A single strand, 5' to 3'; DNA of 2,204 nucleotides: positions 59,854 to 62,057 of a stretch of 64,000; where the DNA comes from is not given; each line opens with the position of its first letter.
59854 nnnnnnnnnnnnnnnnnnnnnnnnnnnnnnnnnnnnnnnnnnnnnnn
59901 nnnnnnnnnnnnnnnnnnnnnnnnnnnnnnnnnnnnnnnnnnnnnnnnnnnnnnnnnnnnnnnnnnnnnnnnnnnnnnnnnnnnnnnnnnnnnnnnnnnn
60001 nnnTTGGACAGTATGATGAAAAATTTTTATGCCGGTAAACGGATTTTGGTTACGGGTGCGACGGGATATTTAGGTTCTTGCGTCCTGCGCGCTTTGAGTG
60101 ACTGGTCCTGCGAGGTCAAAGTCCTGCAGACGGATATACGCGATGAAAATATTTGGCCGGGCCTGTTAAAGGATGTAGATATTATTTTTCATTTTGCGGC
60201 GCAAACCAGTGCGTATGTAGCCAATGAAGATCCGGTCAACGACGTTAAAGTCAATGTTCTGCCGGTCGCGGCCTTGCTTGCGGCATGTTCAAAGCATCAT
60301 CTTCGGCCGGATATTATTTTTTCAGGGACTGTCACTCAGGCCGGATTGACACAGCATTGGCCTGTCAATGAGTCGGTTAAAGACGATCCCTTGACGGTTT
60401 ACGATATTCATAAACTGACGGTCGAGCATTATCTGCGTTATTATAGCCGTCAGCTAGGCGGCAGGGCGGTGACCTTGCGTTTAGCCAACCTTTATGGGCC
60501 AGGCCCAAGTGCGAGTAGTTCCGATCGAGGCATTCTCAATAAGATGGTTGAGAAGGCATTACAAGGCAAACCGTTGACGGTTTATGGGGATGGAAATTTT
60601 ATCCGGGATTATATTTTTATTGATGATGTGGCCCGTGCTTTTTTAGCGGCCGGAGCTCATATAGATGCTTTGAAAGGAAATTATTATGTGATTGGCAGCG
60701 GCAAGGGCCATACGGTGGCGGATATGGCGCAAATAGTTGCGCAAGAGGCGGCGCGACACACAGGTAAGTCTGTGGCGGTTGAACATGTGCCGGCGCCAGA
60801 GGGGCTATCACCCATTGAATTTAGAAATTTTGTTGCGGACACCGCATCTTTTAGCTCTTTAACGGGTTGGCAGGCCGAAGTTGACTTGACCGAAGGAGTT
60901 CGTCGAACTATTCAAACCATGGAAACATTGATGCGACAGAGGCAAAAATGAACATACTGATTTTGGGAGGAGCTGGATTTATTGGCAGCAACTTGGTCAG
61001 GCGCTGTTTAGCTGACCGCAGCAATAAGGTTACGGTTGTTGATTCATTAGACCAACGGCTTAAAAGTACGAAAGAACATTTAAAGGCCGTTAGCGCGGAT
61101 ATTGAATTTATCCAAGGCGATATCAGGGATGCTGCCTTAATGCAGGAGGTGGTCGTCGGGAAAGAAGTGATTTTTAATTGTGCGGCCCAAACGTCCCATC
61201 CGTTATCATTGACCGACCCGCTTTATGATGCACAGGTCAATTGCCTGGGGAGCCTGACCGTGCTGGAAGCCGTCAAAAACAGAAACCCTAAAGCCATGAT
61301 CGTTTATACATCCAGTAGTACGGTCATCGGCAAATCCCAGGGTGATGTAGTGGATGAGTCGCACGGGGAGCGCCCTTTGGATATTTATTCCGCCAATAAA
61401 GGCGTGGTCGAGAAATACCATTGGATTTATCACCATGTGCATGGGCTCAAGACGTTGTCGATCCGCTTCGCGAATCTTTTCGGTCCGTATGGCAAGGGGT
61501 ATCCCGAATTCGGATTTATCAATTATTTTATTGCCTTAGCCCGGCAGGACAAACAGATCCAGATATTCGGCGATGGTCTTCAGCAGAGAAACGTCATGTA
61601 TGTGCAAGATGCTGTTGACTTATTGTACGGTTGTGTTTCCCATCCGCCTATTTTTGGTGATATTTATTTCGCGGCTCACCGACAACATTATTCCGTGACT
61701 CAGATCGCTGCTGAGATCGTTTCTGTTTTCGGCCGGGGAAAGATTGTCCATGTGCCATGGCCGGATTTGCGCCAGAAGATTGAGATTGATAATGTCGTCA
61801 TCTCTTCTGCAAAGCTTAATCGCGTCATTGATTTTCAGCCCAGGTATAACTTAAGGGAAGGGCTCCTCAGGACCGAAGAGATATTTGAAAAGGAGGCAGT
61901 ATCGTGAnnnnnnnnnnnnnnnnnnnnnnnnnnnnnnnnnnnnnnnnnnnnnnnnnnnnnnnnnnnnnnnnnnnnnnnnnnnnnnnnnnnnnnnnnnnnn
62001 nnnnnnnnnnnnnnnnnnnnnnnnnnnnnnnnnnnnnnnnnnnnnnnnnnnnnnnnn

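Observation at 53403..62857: Deoxy-sugar tailoring module: GMD-like dehydratase, RmlC-like cupin, three consecutive SDR reductases/epimerases and two sugar C-methyltransferases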

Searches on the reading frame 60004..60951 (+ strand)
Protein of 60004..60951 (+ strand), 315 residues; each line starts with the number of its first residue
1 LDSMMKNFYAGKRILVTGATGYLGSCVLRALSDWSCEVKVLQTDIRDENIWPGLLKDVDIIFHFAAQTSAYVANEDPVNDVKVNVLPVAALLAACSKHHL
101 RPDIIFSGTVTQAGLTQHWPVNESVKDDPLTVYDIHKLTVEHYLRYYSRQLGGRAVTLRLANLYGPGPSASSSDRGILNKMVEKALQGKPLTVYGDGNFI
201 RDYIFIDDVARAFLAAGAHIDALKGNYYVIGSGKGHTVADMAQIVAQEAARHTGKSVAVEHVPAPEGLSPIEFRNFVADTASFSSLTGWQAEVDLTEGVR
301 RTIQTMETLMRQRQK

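Call 4: search_protein_families(library=pfam, proteins=[window:60004-60951:+])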
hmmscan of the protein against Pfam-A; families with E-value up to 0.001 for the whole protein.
window:60004-60951:+ (315 aa): 7 families
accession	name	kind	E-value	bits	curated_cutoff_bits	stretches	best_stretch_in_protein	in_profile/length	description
PF01370.27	Epimerase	-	8.1e-44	150.3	20.9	1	14-231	1-240/240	NAD dependent epimerase/dehydratase family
PF16363.11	GDP_Man_Dehyd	-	6.8e-32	111.7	27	1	37-302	53-332/332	GDP-mannose 4,6 dehydratase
PF04321.23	RmlD_sub_bind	-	1.8e-17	63.8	27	1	13-261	2-243/287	RmlD substrate binding domain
PF02719.21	Polysacc_synt_2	-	4.7e-09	36.3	20.2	0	37-102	55-122/293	Polysaccharide biosynthesis protein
PF01073.25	3Beta_HSD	-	6.1e-08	32.5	22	1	36-231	44-249/280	3-beta hydroxysteroid dehydrogenase/isomerase family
PF07993.18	NAD_binding_4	-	2.8e-06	27.1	20.1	0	50-148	81-192/258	Male sterility protein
PF05368.20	NmrA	-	6e-05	23.2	27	0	12-44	3-35/298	NmrA-like family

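Call 5: search_protein_families(library=ncbifam, proteins=[window:60004-60951:+])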
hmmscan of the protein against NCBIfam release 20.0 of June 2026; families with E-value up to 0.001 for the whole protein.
window:60004-60951:+ (315 aa): 22 families
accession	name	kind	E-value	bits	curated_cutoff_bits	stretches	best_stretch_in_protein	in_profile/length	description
TIGR01179.1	galE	equivalog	5.7e-29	101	262.3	1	37-301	48-320/332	UDP-glucose 4-epimerase GalE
TIGR01181.1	dTDP_gluc_dehyt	equivalog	1e-24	87.2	365.1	1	29-304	44-309/321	dTDP-glucose 4,6-dehydratase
TIGR04180.1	EDH_00030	hypoth_equivalog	2.6e-20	72.7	475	1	35-293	48-296/297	NAD-dependent 4,6-dehydratase LegB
TIGR02197.1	heptose_epim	equivalog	7.3e-20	71.4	274.6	1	43-306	48-313/316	ADP-glyceromanno-heptose 6-epimerase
NF011728.1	PRK15181.1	equivalog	2.8e-16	59.5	760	1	38-304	71-335/348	Vi polysaccharide biosynthesis UDP-N-acetylglucosaminuronic acid C-4 epimerase TviC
NF047922.1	GDPFucSynFcl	equivalog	7.4e-16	58.5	500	1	11-305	2-300/308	GDP-L-fucose synthase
NF007582.0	PRK10217.1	equivalog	1.8e-14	53.6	698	1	122-304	149-329/355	dTDP-glucose 4,6-dehydratase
NF007490.0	PRK10084.1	subfamily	3.1e-14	52.7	649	1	123-304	157-332/361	dTDP-glucose 4,6-dehydratase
TIGR01214.1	rmlD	equivalog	4e-14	52.4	224.05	1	13-260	1-236/285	dTDP-4-dehydrorhamnose reductase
NF008360.0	PRK11150.1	equivalog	3.7e-13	49.4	452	1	56-299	67-299/310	ADP-glyceromanno-heptose 6-epimerase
TIGR01746.1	Thioester-redct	subfamily_domain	6.7e-13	48.6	213.35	1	48-247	79-279/371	thioester reductase domain-containing protein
NF007956.0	PRK10675.1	subfamily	1.9e-12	47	394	1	38-296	52-319/338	UDP-glucose 4-epimerase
NF042422.1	oxyalk_red_OleD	equivalog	1.1e-11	44.8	580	1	14-245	3-246/329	2-alkyl-3-oxoalkanoate reductase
NF043036.1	ErythonDh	equivalog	3.9e-11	42.7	325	1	37-163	53-179/321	D-erythronate dehydrogenase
NF042423.1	oxyalk_red_Shew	equivalog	2.6e-10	39.9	580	1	12-255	9-264/331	2-alkyl-3-oxoalkanoate reductase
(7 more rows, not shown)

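Call 32: search_solved_structures(query=window:60004-60951:+, max_evalue=1e-8, show_alignments=1)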
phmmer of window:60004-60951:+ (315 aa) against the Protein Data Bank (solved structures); distinct sequences matched with E-value up to 1e-8: 73 (the best 60 are shown).
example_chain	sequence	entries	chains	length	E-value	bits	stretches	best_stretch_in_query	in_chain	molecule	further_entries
4zrm_A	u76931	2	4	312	3.7e-31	111.6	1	45-306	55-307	UDP-glucose 4-epimerase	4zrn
2p5u_A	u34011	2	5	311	1.1e-28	103.5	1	60-304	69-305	UDP-glucose 4-epimerase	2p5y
6wjb_A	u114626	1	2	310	3.1e-26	95.4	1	38-261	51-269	NAD-dependent epimerase/dehydratase family protein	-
6wj9_A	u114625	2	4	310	1.2e-25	93.5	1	38-261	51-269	NAD-dependent epimerase/dehydratase family protein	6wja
7ys8_A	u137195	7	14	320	1.7e-25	93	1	42-305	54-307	UDP-glucose 4-epimerase | UDP-glucose 4-epimerase along with EC 5.1.3.2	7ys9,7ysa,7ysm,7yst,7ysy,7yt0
6dnt_A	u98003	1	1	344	2.5e-21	79.3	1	39-245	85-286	NAD-dependent epimerase/dehydratase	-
6zl6_A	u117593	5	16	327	4.8e-20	75.1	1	41-301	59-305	Epimerase domain-containing protein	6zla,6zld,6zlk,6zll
6zlj_A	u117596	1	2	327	1.7e-19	73.3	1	41-301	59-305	Epimerase domain-containing protein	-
6pmh_A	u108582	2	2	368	9.8e-19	70.8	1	38-248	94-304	UDP-glucose 4-epimerase related protein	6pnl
3aw9_A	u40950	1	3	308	1e-18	70.7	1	13-306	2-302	NAD-dependent epimerase/dehydratase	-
8rdg_A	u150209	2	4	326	1.2e-18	70.6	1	39-306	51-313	SDR family NAD(P)-dependent oxidoreductase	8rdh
3icp_A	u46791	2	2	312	2.9e-18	69.2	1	43-306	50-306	NAD-dependent epimerase/dehydratase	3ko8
8rdi_A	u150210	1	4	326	4.1e-18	68.7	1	39-306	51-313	SDR family NAD(P)-dependent oxidoreductase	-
4twr_A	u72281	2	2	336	8.8e-18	67.7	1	61-260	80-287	NAD binding site:NAD-dependent epimerase/dehydratase:UDP-glucose 4-epimerase | UDP-glucose 4-epimerase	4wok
8vr2_A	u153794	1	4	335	1.7e-17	66.8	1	42-307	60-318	NAD-dependent epimerase/dehydratase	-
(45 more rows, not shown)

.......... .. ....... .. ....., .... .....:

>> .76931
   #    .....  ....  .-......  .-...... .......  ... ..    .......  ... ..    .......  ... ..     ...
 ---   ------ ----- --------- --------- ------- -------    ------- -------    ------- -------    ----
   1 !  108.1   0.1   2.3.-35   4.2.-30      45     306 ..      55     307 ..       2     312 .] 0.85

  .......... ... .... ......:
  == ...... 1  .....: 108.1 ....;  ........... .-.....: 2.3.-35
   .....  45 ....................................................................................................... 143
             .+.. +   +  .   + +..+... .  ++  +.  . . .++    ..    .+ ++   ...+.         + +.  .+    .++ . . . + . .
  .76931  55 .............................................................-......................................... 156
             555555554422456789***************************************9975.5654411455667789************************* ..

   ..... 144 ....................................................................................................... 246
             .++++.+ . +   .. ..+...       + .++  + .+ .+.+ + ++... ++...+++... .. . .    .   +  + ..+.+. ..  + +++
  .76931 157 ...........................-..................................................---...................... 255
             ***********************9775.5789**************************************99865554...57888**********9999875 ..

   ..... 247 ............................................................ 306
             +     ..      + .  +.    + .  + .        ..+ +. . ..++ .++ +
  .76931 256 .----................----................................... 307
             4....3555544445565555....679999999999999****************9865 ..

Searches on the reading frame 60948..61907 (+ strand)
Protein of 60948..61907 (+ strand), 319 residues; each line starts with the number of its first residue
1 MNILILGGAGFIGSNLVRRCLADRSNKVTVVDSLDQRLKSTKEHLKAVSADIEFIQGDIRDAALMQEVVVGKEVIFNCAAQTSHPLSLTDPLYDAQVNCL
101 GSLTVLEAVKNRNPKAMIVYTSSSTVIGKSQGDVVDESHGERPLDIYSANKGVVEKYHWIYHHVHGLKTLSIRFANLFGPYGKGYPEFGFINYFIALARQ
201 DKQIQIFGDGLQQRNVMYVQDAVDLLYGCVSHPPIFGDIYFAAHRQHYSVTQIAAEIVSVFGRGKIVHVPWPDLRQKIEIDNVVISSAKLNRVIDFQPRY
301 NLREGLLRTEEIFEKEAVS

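Call 4: search_protein_families(library=pfam, proteins=[window:60948-61907:+])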
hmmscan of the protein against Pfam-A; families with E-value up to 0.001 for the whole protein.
window:60948-61907:+ (319 aa): 11 families
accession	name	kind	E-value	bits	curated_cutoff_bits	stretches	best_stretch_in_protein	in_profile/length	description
PF01370.27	Epimerase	-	1.3e-42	146.3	20.9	1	3-231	1-226/240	NAD dependent epimerase/dehydratase family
PF16363.11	GDP_Man_Dehyd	-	9.8e-36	124.3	27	1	4-306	1-329/332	GDP-mannose 4,6 dehydratase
PF01073.25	3Beta_HSD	-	1e-18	67.8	22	1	4-221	1-220/280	3-beta hydroxysteroid dehydrogenase/isomerase family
PF02719.21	Polysacc_synt_2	-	2.5e-16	60.1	20.2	1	3-263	1-249/293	Polysaccharide biosynthesis protein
PF04321.23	RmlD_sub_bind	-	8.3e-13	48.5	27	1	1-261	1-231/287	RmlD substrate binding domain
PF07993.18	NAD_binding_4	-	6.2e-07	29.3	20.1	1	7-138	3-152/258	Male sterility protein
PF03435.24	Sacchrp_dh_NADP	-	9.4e-07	29.7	25.1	1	3-85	1-82/129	Saccharopine dehydrogenase NADP binding domain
PF00106.31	adh_short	-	2e-06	27.8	26.6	1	3-70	3-69/195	short chain dehydrogenase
PF13460.12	NAD_binding_10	-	2.9e-05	24.5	27.2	1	7-125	1-101/184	NAD(P)H-binding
PF05368.20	NmrA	-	8e-05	22.8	27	1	2-81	4-79/298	NmrA-like family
PF08659.16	KR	-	0.00026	21.4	22.6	0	3-69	3-72/180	KR domain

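Call 5: search_protein_families(library=ncbifam, proteins=[window:60948-61907:+])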
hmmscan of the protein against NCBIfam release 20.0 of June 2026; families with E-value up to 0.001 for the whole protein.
window:60948-61907:+ (319 aa): 30 families (the best 25 are shown)
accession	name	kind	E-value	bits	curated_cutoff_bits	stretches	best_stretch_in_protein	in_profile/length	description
TIGR01181.1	dTDP_gluc_dehyt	equivalog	3.8e-38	131.4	365.1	1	2-314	1-312/321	dTDP-glucose 4,6-dehydratase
TIGR04180.1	EDH_00030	hypoth_equivalog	2e-27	96.1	475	1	3-301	1-297/297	NAD-dependent 4,6-dehydratase LegB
TIGR01179.1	galE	equivalog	4.2e-24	85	262.3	1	2-303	1-315/332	UDP-glucose 4-epimerase GalE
TIGR02197.1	heptose_epim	equivalog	4.8e-21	75.2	274.6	1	3-277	1-278/316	ADP-glyceromanno-heptose 6-epimerase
NF007490.0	PRK10084.1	subfamily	3.7e-19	68.9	649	2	1-111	1-113/361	dTDP-glucose 4,6-dehydratase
NF007582.0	PRK10217.1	equivalog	7.2e-19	68.1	698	1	2-240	3-249/355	dTDP-glucose 4,6-dehydratase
NF011728.1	PRK15181.1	equivalog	3.1e-17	62.6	760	1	3-223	18-242/348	Vi polysaccharide biosynthesis UDP-N-acetylglucosaminuronic acid C-4 epimerase TviC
NF043036.1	ErythonDh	equivalog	4.2e-17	62.3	325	1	1-155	1-157/321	D-erythronate dehydrogenase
TIGR03466.1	HpnA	hypoth_equivalog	5.6e-16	58.3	367.65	1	2-140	2-131/327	hopanoid-associated sugar epimerase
NF041015.1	UDPsulfquin_syn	equivalog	7.1e-16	58.1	575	2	3-136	3-157/384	UDP-sulfoquinovose synthase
NF007956.0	PRK10675.1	subfamily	1.3e-13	50.9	394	1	1-156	1-158/338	UDP-glucose 4-epimerase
NF008872.0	PRK11908.1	equivalog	5.5e-13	48.7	294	1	2-260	3-270/349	bifunctional UDP-4-keto-pentose/UDP-xylose synthase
NF042422.1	oxyalk_red_OleD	equivalog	6.9e-13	48.7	580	1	1-225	1-210/329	2-alkyl-3-oxoalkanoate reductase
TIGR02622.1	CDP_4_6_dhtase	equivalog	3.6e-12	46.1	278.45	1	2-156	6-163/352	CDP-glucose 4,6-dehydratase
NF008360.0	PRK11150.1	equivalog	8.2e-12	44.9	452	1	3-274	2-267/310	ADP-glyceromanno-heptose 6-epimerase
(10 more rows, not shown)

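Call 33: search_solved_structures(query=window:60948-61907:+, max_evalue=1e-8, show_alignments=1)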
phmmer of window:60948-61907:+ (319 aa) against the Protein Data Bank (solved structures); distinct sequences matched with E-value up to 1e-8: 50.
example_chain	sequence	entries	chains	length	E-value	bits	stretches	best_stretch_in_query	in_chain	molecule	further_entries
6wjb_A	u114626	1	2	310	7.5e-31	110.7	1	3-233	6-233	NAD-dependent epimerase/dehydratase family protein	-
6wj9_A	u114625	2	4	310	7e-30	107.5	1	3-233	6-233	NAD-dependent epimerase/dehydratase family protein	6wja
7ys8_A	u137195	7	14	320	1.7e-28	103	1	1-314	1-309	UDP-glucose 4-epimerase | UDP-glucose 4-epimerase along with EC 5.1.3.2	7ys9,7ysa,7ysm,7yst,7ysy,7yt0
6bi4_A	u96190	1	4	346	6.2e-28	101.1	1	1-316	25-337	dTDP-glucose 4,6-dehydratase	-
4zrm_A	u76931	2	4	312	1.7e-27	99.7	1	1-315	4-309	UDP-glucose 4-epimerase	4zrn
6dnt_A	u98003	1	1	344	2.7e-27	99.1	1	2-222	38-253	NAD-dependent epimerase/dehydratase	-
6bwl_A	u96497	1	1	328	4.1e-27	98.4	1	1-313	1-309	Pal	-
8rdg_A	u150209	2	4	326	1.3e-26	96.8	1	1-253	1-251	SDR family NAD(P)-dependent oxidoreductase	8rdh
8rdi_A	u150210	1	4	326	4.6e-26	95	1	1-253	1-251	SDR family NAD(P)-dependent oxidoreductase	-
9rl0_E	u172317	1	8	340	2.2e-25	92.8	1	1-309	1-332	CDP-tyvelose 2-epimerase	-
3icp_A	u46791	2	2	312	1.5e-24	90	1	1-316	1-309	NAD-dependent epimerase/dehydratase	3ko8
8vr2_A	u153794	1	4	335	1.6e-24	89.9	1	3-311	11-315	NAD-dependent epimerase/dehydratase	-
3ruc_A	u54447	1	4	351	2.6e-23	86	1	4-306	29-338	WbgU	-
3ehe_A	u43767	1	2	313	4.1e-23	85.3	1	3-306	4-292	UDP-glucose 4-epimerase (GalE-1)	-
3ru9_A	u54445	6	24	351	4.5e-23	85.2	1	4-306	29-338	WbgU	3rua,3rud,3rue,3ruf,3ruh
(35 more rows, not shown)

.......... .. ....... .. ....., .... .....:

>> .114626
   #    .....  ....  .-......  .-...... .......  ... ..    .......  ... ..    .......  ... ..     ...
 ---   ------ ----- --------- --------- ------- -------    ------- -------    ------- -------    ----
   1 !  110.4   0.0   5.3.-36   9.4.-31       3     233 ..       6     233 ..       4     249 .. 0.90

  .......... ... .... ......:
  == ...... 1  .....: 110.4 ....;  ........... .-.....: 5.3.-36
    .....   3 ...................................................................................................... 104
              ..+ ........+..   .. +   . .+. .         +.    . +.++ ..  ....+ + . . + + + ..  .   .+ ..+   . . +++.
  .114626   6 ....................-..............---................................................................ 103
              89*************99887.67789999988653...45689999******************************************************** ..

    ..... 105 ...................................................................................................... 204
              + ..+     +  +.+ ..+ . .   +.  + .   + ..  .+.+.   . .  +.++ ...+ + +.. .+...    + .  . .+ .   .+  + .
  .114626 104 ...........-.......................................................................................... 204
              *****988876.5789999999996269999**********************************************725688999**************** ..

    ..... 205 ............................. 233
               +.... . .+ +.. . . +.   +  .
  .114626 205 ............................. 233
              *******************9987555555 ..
